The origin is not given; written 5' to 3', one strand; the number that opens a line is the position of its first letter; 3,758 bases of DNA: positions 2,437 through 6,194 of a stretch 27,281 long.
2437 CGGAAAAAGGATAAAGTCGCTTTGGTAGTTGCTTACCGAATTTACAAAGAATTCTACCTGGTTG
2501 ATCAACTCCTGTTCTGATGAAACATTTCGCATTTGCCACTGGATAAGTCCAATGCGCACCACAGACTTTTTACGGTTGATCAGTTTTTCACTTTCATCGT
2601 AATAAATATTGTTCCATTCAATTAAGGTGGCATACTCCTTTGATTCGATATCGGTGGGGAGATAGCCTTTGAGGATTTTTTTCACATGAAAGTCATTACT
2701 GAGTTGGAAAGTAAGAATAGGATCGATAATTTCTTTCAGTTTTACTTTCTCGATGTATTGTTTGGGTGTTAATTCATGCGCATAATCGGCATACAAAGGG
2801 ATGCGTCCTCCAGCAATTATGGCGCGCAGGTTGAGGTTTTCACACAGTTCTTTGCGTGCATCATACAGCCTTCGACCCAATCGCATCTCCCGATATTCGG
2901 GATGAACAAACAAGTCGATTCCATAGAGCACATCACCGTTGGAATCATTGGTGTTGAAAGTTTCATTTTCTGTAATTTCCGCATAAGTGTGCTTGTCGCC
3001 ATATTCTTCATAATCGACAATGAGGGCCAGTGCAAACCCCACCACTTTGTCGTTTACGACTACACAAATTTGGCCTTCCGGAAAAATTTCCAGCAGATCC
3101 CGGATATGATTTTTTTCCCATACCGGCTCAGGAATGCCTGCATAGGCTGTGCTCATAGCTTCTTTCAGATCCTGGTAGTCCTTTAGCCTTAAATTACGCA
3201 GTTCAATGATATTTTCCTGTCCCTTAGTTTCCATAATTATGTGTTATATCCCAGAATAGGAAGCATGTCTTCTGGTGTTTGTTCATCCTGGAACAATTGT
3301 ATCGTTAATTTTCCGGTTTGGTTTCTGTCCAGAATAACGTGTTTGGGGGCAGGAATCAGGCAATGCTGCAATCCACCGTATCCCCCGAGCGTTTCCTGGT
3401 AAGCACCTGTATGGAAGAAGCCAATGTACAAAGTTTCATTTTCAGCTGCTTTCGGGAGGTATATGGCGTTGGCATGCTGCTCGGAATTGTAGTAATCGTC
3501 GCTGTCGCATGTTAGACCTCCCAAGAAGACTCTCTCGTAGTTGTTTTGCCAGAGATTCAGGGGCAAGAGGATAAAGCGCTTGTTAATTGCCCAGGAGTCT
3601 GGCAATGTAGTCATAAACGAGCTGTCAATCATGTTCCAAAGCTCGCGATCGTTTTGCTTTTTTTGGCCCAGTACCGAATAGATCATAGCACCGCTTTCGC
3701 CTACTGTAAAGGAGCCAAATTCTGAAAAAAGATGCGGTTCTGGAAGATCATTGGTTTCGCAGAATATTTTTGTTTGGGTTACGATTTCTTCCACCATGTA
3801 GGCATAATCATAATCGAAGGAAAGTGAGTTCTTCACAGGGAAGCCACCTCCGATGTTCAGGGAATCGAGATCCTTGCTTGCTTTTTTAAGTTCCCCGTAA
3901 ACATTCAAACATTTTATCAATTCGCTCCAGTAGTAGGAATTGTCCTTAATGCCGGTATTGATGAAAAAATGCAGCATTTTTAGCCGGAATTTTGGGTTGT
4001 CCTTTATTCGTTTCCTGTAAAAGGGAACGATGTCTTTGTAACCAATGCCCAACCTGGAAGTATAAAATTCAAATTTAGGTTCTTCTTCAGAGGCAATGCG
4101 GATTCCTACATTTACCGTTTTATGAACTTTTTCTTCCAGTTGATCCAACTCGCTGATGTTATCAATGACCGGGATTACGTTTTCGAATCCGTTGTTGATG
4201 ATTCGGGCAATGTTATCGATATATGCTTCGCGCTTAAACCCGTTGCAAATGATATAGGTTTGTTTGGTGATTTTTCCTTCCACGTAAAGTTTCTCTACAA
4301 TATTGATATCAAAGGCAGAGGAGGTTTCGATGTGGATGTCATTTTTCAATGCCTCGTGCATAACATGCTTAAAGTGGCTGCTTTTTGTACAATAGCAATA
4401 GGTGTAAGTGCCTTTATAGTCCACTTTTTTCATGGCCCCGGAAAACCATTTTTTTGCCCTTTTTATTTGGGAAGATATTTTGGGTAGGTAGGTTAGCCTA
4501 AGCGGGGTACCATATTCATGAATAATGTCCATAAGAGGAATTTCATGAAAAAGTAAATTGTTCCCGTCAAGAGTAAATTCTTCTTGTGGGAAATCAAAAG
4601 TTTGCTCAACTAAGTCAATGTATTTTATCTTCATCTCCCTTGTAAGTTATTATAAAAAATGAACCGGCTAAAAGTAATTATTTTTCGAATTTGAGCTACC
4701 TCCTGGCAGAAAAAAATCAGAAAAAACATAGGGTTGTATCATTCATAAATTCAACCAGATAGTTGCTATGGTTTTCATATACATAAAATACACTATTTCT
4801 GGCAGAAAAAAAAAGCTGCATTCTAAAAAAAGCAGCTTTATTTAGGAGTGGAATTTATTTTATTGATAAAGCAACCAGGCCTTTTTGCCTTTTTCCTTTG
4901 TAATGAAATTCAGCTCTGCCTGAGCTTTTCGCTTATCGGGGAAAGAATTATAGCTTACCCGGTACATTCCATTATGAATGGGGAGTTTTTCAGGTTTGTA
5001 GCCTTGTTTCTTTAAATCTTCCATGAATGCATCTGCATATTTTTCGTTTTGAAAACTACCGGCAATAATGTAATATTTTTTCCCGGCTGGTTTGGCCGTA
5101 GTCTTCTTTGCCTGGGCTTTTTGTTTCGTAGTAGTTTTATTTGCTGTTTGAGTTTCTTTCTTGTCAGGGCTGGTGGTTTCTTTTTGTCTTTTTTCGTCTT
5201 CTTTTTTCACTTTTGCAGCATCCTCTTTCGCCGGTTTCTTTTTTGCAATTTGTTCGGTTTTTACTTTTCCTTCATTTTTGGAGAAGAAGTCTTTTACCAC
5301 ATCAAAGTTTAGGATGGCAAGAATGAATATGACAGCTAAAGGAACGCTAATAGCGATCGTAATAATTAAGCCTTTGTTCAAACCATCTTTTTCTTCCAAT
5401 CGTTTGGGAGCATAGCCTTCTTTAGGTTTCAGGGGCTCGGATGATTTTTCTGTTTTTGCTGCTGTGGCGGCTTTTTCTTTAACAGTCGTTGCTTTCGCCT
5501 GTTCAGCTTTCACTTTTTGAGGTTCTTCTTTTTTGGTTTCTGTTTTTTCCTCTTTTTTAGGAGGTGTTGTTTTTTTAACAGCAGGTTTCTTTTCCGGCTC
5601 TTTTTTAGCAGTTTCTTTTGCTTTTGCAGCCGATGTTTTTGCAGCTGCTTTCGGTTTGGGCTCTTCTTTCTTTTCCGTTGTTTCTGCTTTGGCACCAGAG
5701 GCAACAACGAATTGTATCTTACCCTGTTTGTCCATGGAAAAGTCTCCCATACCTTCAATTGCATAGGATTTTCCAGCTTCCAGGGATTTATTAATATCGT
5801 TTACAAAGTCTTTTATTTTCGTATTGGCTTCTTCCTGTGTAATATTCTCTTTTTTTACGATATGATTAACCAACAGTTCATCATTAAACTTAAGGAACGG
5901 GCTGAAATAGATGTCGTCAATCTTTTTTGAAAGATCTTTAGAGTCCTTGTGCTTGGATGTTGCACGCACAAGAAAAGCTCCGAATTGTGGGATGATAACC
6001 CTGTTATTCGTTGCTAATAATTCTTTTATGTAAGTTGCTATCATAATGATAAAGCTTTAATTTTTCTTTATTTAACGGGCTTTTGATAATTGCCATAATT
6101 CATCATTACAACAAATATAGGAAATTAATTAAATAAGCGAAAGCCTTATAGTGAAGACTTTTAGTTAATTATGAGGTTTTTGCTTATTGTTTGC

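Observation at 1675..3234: GNAT-nitrilase fusion wedged into the polyamine operon: candidate polyamine acylation/deacylation enzyme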

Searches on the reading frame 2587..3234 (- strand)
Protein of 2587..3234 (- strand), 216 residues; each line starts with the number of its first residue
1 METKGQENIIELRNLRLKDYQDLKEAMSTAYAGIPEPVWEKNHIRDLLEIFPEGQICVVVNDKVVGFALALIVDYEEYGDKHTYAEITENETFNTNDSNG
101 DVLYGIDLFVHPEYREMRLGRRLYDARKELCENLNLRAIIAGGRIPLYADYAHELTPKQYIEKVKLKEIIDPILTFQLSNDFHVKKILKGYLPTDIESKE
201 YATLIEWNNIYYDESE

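Call 27: search_solved_structures(query=window:2587-3234:-, max_evalue=1, show_alignments=4)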
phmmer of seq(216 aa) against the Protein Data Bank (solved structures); distinct sequences matched with E-value up to 1: 4.
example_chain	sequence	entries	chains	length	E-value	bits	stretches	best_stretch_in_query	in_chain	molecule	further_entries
2ree_A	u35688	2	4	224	4.6e-10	42.7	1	8-208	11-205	CurA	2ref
7ucl_A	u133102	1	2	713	9e-10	41.8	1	42-208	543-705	Polyketide synthase-related protein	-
7uci_A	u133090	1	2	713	9e-10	41.8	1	42-208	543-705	Polyketide synthase-related protein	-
1mk4_A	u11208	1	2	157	0.88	12.4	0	107-129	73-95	Hypothetical protein yqjY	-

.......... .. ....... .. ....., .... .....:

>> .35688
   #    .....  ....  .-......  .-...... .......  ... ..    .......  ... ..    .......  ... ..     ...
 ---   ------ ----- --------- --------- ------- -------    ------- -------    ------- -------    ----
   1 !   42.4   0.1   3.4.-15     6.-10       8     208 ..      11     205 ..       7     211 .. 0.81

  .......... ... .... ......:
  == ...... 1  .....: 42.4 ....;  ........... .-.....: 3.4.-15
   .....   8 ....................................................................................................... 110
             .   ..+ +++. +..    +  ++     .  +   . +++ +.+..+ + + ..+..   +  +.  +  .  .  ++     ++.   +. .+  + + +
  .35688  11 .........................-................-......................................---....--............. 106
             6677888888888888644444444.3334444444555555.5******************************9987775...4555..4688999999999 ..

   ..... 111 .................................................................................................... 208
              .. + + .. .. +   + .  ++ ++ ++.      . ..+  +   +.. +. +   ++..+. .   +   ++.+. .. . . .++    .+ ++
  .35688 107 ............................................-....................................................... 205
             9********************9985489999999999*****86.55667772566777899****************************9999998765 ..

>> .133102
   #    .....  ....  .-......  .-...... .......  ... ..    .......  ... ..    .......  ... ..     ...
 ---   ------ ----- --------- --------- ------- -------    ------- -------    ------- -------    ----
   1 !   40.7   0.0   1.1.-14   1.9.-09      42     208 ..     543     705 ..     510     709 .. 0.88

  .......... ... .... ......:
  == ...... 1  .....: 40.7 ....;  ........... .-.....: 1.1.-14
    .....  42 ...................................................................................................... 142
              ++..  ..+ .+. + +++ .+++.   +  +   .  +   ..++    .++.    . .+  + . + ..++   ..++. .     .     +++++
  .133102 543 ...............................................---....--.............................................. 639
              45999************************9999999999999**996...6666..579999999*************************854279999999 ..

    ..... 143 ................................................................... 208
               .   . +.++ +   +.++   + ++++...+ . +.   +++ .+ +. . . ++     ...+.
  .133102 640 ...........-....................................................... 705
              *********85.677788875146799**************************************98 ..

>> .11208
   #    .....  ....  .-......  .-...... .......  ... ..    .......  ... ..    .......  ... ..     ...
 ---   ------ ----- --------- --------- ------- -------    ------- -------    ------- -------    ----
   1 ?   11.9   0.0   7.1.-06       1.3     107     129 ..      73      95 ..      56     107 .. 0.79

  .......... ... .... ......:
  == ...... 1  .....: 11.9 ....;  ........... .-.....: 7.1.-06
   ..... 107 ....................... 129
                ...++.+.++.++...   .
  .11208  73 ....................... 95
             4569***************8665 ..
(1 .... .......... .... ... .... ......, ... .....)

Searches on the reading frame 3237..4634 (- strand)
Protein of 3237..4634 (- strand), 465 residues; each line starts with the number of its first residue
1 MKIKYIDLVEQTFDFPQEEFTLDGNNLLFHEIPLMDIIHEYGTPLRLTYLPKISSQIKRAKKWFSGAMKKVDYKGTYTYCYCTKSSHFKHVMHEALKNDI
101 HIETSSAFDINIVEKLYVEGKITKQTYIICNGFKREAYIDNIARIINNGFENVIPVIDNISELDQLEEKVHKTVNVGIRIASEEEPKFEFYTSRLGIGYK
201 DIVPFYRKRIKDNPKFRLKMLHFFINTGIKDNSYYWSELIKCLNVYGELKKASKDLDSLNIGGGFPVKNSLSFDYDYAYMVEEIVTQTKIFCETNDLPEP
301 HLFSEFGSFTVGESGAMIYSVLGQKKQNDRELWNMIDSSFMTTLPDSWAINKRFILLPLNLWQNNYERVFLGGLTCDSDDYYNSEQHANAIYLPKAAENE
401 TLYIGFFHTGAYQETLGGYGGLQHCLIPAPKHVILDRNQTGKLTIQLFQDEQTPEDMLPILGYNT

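Call 3: search_protein_families(library=pfam, proteins=[window:3237-4634:-], max_evalue=0.01)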
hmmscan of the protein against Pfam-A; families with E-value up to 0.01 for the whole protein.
window:3237-4634:- (465 aa): 1 family
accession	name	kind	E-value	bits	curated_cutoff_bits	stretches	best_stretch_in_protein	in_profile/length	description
PF02784.22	Orn_Arg_deC_N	-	1e-14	54.9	23.4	1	65-311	16-246/247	Pyridoxal-dependent decarboxylase, pyridoxal binding domain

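Call 4: search_protein_families(library=ncbifam, proteins=[window:3237-4634:-], max_evalue=0.01)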
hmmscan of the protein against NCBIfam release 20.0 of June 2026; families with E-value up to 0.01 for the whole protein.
window:3237-4634:- (465 aa): 6 families
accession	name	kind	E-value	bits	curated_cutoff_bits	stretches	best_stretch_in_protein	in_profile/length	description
NF003763.0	PRK05354.1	equivalog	3.3e-51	174.6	369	2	41-331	62-366/636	biosynthetic arginine decarboxylase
TIGR01273.1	speA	equivalog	8e-47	160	624.1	2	42-332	56-359/624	arginine decarboxylase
TIGR01048.1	lysA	equivalog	3.4e-23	81.8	297.9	1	26-417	8-381/417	diaminopimelate decarboxylase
NF052544.1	OrLyDeCDokD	equivalog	5.6e-15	54.9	700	1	20-413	19-419/461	ornithine/lysine decarboxylase DokD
NF006515.0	PRK08961.1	equivalog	6.7e-07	27.6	802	1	79-413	529-841/861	bifunctional aspartate kinase/diaminopimelate decarboxylase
TIGR03099.1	dCO2ase_PEP1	hypoth_equivalog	2.3e-06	26.9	478.45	1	142-343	108-311/398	pyridoxal-dependent decarboxylase, exosortase A system-associated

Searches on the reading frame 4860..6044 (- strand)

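Call 3: search_protein_families(library=pfam, proteins=[window:4860-6044:-], max_evalue=0.01)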
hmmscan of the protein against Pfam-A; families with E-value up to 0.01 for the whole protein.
window:4860-6044:- (394 aa): 6 families
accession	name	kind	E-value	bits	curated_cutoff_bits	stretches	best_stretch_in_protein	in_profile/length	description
PF18175.6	HU-CCDC81_bac_2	-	4.7e-16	58.9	35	1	57-113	2-58/70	CCDC81-like prokaryotic HU domain 2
PF05036.18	SPOR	-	9.1e-11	42.4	21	1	320-391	1-74/76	SPOR domain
PF18174.6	HU-CCDC81_bac_1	-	1.2e-07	31.9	26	1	2-52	4-56/59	CCDC81-like prokaryotic HU domain 1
PF00216.26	Bac_DNA_binding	-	2.3e-06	28.2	22.4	1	56-109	4-57/90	Bacterial DNA-binding protein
PF14908.11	HU-CCDC81_euk_1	-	2.9e-05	24.5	26.1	0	3-28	32-57/89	CCDC81 eukaryotic HU domain 1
PF18291.6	HU-HIG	-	0.0015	19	26.2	0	56-107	35-86/125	HU domain fused to wHTH, Ig, or Glycine-rich motif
